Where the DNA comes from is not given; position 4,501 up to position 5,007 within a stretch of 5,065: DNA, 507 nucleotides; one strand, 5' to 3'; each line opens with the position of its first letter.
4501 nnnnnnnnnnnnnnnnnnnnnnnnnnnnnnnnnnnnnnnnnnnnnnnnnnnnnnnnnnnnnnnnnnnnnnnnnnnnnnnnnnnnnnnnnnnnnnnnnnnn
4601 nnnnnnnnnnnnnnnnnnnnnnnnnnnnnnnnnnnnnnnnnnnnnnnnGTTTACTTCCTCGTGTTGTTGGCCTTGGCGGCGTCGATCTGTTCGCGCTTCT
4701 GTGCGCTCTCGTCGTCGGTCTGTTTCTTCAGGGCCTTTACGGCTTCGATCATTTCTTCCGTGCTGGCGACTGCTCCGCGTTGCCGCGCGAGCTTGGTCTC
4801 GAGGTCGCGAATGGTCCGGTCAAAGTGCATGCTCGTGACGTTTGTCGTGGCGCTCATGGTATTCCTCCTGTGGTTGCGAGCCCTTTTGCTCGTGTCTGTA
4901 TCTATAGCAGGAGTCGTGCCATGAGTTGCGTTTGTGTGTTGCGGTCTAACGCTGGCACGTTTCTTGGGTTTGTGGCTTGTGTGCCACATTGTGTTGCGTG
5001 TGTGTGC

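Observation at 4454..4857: Translationally coupled pair of orphan helical genes forming an accessory module with non-core codon composition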

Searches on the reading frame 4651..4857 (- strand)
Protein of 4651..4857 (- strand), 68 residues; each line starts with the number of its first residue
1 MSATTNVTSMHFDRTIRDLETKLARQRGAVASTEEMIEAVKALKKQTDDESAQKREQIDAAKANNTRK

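Call 5: search_protein_families(library=phrogs, proteins=[window:4651-4857:-], max_evalue=1)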
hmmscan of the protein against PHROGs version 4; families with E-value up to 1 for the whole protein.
window:4651-4857:- (68 aa): 3 families
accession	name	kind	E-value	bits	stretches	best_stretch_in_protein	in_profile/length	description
phrog_38464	-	unknown function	0.0038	17.3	1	14-67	125-177/371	-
phrog_214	-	lysis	0.07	14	1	14-65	45-96/176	Rz-like spanin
phrog_558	-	unknown function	0.31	12.1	1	33-58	19-42/51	-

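Call 6: search_protein_families(library=pfam, proteins=[window:4651-4857:-], max_evalue=1)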
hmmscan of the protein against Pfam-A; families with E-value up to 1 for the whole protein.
window:4651-4857:- (68 aa): 3 families
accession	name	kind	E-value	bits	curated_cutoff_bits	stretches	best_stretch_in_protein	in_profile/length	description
PF05615.18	THOC7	-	0.0082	16.9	28.7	1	15-66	53-104/136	Tho complex subunit 7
PF04017.17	DUF366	-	0.065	13.1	29.9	1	11-49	71-108/184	Domain of unknown function (DUF366)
PF04102.17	SlyX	-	0.12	13.5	30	1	10-53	13-56/67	SlyX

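Call 8: find_homologous_proteins(query=window:4651-4857:-, max_evalue=0.01)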
Query window:4651-4857:- (68 aa): 1 proteins with E <= 0.01 among 1 candidates.
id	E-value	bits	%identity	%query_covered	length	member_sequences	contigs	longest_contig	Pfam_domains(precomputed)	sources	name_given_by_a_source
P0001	2.5e-33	129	100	100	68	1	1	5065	-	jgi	-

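Call 11: find_encoding_contigs(protein=window:4651-4857:-, flank=6000)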
Protein window:4651-4857:- (68 aa): no gene with exactly this product is on record in the collection.

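Call 19: find_homologous_proteins(query=A1, max_evalue=1)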
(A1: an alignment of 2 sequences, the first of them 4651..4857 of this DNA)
Query A1 (2 sequences) (68 aa, profile of the alignment): 2 proteins with E <= 1 among 10 candidates.
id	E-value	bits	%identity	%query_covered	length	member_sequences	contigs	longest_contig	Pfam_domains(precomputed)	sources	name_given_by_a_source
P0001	5.5e-36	140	100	100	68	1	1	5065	-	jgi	-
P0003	2.3e-21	93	36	81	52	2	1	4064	-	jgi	-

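Call 20: find_related_loci(query=A1, collection=viral_contigs, flank=6000)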
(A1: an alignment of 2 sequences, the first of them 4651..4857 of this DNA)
Query A1 (68 aa) in viral_contigs; peptide patterns used: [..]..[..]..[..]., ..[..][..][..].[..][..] (x = any residue, [..] = any of these).
319 stretches matched a pattern; 2 encode a relative of the query (tblastn E <= 1e-3); 2 distinct loci.
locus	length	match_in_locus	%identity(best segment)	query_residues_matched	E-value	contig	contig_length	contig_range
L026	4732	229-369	39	8-64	8e-9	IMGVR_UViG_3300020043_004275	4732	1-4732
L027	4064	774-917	38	7-64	1e-8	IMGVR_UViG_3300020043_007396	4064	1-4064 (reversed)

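Call 30: search_protein_representatives(alignment_id=A2)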
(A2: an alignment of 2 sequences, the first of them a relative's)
Query: 2 sequences, 71 profile positions. Proteins with E-value up to 0.001 (for the whole library): 54; up to 1e-10: 5; up to 1e-30: 0. The best 54 are listed.
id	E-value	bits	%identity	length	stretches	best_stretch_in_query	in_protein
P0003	5.8e-23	96.8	-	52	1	10-71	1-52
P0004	6.0e-14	67.9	-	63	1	4-46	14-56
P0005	3.4e-12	62.3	-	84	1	9-48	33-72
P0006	8.2e-12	61.1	-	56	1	8-46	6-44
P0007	9.1e-11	57.7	-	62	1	11-66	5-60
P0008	8.5e-10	54.6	-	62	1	11-57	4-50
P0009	1.4e-09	53.9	-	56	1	8-52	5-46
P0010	4.1e-09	52.4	-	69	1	9-64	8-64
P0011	1.7e-08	50.4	-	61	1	4-47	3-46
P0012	5.4e-08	48.8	-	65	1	6-47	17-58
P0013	5.7e-08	48.8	-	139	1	2-46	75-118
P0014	1.2e-07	47.7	-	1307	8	46-67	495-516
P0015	2.8e-07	46.6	-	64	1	12-53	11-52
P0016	1.2e-06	44.5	-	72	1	10-54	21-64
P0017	1.3e-06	44.4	-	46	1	10-45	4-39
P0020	5.6e-06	42.4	-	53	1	10-64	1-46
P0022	8.5e-06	41.8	-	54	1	8-44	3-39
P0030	4.5e-05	39.5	-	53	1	11-53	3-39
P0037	8.7e-05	38.6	-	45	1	10-53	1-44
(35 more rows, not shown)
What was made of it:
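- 4651..4857 (-): ORF68, 68 aa. Member of an uncatalogued gokushovirus family of small coiled-coil proteins (core residues 12-44, then a variable tail ending in K). The family profile search gave 54 hits at E<=1e-3 (call 30).
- On ORF68 family (defined in this session; alignment A3): Independent members were recovered at E from 6e-14 down to 1e-3 (call 30).
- The exhaustive profile search gave 54 hits, five at E<=1e-10 (call 30).
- Tried and rejected: For ORF68 this was misleading; the exhaustive profile search was needed (call 30).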

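Call 31: predict_structure(alignment_id=A2)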
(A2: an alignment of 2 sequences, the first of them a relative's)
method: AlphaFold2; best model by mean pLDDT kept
length: 68 residues; sequences in the alignment: 2
mean_pLDDT: 91.1   pTM: 0.54
mean pLDDT of the five models: 91.1, 90.2, 89.3, 88.4, 87.4
residues with pLDDT >= 90: 52; 70-90: 11; 50-70: 5; < 50: 0
segments of 3 or more residues with pLDDT < 50: none
pLDDT, mean of each block of 10 residues (from residue 1): 71 95 98 97 97 94 82
secondary structure, 60 per line:
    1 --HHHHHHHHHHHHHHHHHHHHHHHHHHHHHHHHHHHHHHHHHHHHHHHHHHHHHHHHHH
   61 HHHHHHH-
elements in order: H3-67
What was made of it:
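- On ORF68 family (defined in this session; alignment A3): ORF68 is 68 aa. AF2 predicts a helix over residues 3-67 with pLDDT 91 (call 31).
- Closest known: Small Cop-type repressors. Different: CopG is a ribbon-helix-helix dimer, whereas ORF68 is predicted to be one long heptad-repeat helix (call 31).
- The model is one continuous helix with no ribbon-helix-helix or helix-turn-helix element (call 31).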

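Call 34: find_encoding_contigs(protein=P0004, flank=6000, max_places=4)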
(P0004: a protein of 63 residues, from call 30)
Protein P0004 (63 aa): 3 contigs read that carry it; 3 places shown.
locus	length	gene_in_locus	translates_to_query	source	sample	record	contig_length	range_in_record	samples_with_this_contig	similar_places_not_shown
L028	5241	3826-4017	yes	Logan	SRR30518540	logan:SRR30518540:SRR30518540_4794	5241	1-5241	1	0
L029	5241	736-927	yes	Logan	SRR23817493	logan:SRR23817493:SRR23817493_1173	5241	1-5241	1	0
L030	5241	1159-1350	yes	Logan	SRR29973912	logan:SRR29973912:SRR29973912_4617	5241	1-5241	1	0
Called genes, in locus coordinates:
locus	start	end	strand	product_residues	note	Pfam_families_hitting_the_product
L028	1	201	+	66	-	?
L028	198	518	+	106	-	PF20577:Phage_ORF5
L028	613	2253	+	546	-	PF02305:Phage_F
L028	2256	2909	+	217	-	-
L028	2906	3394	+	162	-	PF09675:Chlamy_scaf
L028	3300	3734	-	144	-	-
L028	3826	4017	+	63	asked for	-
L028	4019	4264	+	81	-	-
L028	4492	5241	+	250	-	?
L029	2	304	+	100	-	?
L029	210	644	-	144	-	-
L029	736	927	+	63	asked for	-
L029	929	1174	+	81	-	-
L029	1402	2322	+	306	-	PF23343:REP_ORF2-G2P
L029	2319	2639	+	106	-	PF20577:Phage_ORF5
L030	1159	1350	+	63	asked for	-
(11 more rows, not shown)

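Call 40: search_solved_structures(query=A3, max_evalue=1)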
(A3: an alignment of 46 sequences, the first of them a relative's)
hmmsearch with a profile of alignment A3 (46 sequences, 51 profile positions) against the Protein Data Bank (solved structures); distinct sequences matched with E-value up to 1: 2.
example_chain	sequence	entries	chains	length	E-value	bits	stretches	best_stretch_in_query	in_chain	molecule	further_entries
9sze_F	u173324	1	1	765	0.3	14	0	7-19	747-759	Tail tape measure protein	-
8xo5_A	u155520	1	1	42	0.74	12.8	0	21-36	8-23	Fusion glycoprotein F1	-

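Call 41: search_protein_families(library=phrogs, alignment_id=A3, max_evalue=0.01)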
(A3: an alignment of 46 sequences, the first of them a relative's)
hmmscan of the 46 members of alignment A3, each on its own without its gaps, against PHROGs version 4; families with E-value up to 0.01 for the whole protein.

A. member 1, P0001 (68 aa): 1 family
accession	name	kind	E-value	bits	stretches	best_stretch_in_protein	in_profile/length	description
phrog_38464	-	unknown function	0.0038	17.3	1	14-67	125-177/371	-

B. families by the number of members that match (of 46 scanned): 5 families
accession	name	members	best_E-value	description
phrog_2570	-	3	0.0013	-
phrog_38464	-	1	0.0038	-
phrog_6446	-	1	0.0049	-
phrog_558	-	1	0.0058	-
phrog_1193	-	1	0.0068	hemolysin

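Call 43: find_related_loci(query=A4, collection=viral_contigs, flank=6000)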
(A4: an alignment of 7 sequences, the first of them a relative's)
Query A4 (68 aa) in viral_contigs; peptide patterns used: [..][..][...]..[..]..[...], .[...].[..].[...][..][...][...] (x = any residue, [..] = any of these).
224 stretches matched a pattern; 3 encode a relative of the query (tblastn E <= 1e-3); 3 distinct loci.
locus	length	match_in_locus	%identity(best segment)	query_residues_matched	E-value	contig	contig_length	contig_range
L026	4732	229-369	39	8-64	1e-8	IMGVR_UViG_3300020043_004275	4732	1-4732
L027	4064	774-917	38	7-64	2e-8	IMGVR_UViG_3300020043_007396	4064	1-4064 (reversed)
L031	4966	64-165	56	11-44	1e-7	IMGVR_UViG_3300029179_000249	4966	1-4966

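Call 45: find_encoding_contigs(protein=P0006, flank=6000, max_places=3)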
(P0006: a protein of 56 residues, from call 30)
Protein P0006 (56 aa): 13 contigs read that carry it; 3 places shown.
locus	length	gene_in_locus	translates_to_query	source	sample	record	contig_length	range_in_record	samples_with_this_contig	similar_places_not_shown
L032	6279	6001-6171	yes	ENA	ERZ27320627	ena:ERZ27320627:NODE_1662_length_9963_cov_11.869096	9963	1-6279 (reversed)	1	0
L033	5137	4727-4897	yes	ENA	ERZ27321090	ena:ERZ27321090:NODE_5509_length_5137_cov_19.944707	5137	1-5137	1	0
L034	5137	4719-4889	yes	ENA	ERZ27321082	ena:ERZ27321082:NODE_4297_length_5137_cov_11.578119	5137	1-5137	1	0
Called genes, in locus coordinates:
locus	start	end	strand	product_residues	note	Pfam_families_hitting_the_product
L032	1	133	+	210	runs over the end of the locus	-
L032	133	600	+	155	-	PF09675:Chlamy_scaf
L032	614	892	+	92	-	-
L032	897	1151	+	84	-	-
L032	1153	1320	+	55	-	-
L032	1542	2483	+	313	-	PF23343:REP_ORF2-G2P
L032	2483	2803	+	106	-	PF20577:Phage_ORF5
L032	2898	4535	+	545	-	PF02305:Phage_F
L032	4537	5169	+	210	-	-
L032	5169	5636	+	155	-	PF09675:Chlamy_scaf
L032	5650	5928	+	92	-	-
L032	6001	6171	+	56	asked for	-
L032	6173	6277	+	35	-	?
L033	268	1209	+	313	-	PF23343:REP_ORF2-G2P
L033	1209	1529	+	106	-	PF20577:Phage_ORF5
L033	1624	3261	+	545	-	PF02305:Phage_F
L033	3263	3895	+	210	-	-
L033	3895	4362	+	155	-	PF09675:Chlamy_scaf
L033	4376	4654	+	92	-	-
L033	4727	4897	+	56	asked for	-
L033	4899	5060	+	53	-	-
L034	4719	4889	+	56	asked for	-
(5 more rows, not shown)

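Call 46: find_encoding_contigs(protein=P0007, flank=6000, max_places=3)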
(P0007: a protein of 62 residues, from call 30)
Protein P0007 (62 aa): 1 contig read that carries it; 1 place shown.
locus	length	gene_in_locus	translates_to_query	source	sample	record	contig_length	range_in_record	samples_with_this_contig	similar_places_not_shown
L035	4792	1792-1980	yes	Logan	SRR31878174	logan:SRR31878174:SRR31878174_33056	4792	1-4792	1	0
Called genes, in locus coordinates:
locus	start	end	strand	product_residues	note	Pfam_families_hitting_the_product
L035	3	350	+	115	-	?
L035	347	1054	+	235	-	-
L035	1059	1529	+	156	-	PF09675:Chlamy_scaf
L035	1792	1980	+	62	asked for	-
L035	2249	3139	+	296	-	PF23343:REP_ORF2-G2P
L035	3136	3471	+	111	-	PF20577:Phage_ORF5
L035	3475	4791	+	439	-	?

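Call 47: find_encoding_contigs(protein=P0009, flank=6000, max_places=3)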
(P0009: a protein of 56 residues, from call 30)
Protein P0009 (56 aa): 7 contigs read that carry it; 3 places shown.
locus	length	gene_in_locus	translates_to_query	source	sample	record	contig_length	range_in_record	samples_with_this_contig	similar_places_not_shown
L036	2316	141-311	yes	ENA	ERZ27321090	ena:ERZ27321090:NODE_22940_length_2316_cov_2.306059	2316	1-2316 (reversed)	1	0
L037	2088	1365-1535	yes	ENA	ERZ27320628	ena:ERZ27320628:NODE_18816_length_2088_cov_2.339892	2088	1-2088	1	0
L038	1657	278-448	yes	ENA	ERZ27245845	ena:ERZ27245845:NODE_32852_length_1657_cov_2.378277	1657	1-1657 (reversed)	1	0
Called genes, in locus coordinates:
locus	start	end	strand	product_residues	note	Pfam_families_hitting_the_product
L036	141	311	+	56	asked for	-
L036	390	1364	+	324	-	PF23343:REP_ORF2-G2P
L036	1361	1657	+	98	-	PF20577:Phage_ORF5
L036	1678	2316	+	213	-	?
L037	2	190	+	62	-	?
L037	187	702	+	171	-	PF09675:Chlamy_scaf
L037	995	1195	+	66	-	-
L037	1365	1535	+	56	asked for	-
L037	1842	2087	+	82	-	?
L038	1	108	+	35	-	?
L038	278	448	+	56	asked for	-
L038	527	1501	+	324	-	PF23343:REP_ORF2-G2P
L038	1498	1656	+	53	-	?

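Call 48: find_encoding_contigs(protein=P0010, flank=6000, max_places=3)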
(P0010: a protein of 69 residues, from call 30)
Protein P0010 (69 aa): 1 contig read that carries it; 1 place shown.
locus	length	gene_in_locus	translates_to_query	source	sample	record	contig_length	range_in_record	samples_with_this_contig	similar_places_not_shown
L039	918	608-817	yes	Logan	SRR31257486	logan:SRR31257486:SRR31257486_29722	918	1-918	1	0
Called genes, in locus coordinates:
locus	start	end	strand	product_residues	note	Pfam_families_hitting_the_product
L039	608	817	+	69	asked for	-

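Call 54: search_dna_similar(query=window:4651-4857:-, collection=phages, mode=protein, max_evalue=1, max_rows=30)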
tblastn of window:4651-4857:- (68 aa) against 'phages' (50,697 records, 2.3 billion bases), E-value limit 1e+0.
No match.

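Call 56: find_encoding_contigs(protein=P0020, flank=6000, max_places=3)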
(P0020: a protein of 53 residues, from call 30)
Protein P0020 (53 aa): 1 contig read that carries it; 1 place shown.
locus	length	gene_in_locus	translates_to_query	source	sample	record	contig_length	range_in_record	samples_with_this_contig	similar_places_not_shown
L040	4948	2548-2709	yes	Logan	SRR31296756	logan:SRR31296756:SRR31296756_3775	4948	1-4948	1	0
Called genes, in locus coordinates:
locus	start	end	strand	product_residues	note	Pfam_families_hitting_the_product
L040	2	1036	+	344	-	?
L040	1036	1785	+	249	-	-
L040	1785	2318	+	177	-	PF09675:Chlamy_scaf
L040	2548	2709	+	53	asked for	-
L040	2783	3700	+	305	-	PF23343:REP_ORF2-G2P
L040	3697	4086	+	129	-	PF02557:VanY (weak), PF13539:Peptidase_M15_4 (weak)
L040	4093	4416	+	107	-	PF20577:Phage_ORF5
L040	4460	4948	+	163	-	?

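Call 57: find_encoding_contigs(protein=P0017, flank=6000, max_places=3)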
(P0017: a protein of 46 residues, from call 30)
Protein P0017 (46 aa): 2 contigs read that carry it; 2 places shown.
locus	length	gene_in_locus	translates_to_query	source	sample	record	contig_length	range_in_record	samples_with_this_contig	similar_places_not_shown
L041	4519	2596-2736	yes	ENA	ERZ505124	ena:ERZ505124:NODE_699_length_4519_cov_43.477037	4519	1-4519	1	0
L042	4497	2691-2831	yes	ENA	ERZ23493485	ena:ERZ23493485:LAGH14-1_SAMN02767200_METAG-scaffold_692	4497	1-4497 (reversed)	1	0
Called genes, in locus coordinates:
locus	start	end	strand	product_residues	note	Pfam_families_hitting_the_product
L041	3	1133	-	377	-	?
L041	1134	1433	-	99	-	PF20577:Phage_ORF5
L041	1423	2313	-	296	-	PF23343:REP_ORF2-G2P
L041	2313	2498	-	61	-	-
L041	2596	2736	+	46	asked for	-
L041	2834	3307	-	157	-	PF09675:Chlamy_scaf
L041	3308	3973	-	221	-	-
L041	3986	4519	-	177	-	?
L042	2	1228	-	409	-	?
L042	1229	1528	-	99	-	PF20577:Phage_ORF5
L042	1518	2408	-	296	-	PF23343:REP_ORF2-G2P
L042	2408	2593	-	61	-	-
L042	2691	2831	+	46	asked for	-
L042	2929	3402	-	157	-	PF09675:Chlamy_scaf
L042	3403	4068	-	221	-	-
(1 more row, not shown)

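Call 58: find_encoding_contigs(protein=P0030, flank=6000, max_places=3)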
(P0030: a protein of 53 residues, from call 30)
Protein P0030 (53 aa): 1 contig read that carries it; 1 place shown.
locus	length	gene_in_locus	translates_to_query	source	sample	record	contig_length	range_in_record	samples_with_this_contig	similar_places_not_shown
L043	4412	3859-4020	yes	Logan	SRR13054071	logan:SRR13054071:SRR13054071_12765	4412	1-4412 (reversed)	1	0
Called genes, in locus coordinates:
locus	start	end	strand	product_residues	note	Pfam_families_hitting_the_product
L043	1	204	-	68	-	?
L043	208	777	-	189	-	-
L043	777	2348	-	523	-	PF02305:Phage_F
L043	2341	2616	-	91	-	PF20577:Phage_ORF5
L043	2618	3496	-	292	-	PF23343:REP_ORF2-G2P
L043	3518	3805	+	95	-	-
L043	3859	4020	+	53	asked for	-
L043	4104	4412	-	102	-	?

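Call 79: search_protein_families(library=ncbifam, proteins=[window:4651-4857:-, L028:4019-4264:+, L033:4899-5060:+, L031:183-341:+, P0037, P0022], max_evalue=0.1)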
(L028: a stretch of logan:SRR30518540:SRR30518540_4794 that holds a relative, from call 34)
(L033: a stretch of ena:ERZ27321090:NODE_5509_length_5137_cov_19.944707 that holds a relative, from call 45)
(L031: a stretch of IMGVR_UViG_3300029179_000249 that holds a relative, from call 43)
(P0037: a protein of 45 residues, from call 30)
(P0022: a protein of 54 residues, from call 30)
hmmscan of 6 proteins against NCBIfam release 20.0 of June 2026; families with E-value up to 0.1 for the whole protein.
window:4651-4857:- (68 aa): 0 families

L028:4019-4264:+ (81 aa): 0 families

L033:4899-5060:+ (53 aa): 0 families

L031:183-341:+ (52 aa): 0 families

P0037 (45 aa): 0 families

P0022 (54 aa): 0 families

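Call 103: find_encoding_contigs(protein=P0037, flank=6000, max_places=2)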
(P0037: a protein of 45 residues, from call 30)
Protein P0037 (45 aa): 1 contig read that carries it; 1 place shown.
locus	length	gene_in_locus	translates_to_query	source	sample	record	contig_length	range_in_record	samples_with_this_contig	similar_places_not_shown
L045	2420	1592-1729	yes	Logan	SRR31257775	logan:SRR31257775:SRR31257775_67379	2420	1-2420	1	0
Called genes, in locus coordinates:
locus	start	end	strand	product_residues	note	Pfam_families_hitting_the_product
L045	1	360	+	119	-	?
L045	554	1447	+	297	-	PF23343:REP_ORF2-G2P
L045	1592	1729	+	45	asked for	-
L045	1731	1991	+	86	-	PF20577:Phage_ORF5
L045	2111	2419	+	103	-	?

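Call 104: find_encoding_contigs(protein=P0022, flank=6000, max_places=2)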
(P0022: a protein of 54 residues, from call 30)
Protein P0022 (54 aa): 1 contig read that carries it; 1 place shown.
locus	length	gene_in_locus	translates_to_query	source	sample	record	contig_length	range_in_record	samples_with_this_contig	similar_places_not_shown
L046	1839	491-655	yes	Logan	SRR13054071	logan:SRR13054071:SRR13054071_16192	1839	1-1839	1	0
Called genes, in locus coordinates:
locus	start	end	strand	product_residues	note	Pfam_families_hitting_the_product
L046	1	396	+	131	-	?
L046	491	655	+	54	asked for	-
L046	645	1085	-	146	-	PF09675:Chlamy_scaf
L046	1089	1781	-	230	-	-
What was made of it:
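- On ORF68 family (defined in this session; alignment A3): All 13 lineages examined are gokushoviruses (calls 34, 45-48, 56-58, 103, 104).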
